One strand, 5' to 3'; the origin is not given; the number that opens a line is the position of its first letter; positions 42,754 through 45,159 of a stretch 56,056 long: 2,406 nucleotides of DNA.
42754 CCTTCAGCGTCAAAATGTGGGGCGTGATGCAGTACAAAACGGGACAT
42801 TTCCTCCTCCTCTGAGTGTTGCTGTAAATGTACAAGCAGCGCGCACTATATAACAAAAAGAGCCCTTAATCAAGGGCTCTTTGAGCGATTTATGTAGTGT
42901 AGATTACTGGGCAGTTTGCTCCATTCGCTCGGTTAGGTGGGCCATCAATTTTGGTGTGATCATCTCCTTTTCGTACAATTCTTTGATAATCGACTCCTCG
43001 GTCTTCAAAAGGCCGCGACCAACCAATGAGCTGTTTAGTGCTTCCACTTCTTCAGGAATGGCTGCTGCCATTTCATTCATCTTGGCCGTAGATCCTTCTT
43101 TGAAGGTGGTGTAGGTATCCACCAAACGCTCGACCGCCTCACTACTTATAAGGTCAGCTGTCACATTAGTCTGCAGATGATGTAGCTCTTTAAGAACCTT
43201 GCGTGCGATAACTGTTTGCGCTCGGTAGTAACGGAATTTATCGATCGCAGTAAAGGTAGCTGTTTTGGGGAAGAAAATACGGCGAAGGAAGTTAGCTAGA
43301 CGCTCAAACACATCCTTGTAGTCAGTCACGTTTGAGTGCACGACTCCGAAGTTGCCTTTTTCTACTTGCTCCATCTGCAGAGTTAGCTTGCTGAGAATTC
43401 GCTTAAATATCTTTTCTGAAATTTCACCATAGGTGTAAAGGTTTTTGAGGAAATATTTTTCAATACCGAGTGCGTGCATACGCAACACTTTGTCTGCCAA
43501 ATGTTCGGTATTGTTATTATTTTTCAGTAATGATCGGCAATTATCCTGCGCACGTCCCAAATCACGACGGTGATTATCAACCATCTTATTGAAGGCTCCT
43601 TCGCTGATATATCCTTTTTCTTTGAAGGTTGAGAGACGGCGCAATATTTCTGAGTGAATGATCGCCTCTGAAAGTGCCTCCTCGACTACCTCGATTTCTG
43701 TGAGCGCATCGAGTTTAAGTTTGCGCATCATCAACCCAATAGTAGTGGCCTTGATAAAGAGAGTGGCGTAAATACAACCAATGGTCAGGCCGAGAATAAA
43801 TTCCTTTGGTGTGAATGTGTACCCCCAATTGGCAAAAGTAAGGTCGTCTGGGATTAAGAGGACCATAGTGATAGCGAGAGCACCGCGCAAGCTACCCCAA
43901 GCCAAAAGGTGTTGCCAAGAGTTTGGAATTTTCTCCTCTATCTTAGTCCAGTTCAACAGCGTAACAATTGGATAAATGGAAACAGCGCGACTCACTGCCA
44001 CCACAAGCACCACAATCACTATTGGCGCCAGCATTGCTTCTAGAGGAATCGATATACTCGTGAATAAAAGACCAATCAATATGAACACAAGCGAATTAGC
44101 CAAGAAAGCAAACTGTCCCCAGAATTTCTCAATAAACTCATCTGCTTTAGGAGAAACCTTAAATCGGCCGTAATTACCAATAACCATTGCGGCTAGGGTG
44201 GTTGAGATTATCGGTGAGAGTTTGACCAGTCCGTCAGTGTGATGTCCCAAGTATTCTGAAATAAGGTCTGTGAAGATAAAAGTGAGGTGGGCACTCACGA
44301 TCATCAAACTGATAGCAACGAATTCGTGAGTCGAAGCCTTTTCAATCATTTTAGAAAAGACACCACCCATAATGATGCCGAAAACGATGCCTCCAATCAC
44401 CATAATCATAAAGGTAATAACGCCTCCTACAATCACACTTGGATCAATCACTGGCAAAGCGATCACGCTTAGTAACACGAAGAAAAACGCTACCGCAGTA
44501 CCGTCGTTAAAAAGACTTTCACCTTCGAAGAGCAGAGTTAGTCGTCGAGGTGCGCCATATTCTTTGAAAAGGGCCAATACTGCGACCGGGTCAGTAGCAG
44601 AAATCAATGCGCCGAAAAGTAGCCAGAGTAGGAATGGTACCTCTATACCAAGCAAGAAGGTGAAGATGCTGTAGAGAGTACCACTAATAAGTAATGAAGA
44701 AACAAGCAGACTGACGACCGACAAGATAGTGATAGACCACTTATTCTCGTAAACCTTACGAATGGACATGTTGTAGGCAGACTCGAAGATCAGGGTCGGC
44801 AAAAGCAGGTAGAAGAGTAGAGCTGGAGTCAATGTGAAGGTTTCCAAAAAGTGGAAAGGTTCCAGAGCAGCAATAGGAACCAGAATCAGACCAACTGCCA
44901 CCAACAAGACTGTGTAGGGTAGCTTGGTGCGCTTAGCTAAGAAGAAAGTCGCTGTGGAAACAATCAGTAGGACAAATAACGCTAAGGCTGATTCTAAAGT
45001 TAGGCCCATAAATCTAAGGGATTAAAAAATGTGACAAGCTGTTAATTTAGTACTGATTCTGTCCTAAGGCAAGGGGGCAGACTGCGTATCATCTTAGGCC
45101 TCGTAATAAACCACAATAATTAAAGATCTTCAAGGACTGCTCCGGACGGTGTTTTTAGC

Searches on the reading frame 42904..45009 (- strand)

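Call 57: search_protein_families(library=pfam, proteins=[window:42904-45009:-], max_evalue=0.00001)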
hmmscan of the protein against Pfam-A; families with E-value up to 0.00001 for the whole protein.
window:42904-45009:- (701 aa): 1 family
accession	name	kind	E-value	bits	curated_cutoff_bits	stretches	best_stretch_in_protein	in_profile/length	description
PF00999.27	Na_H_Exchanger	-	6.4e-48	163.9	26.2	1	15-429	2-374/375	Sodium/hydrogen exchanger, transmembrane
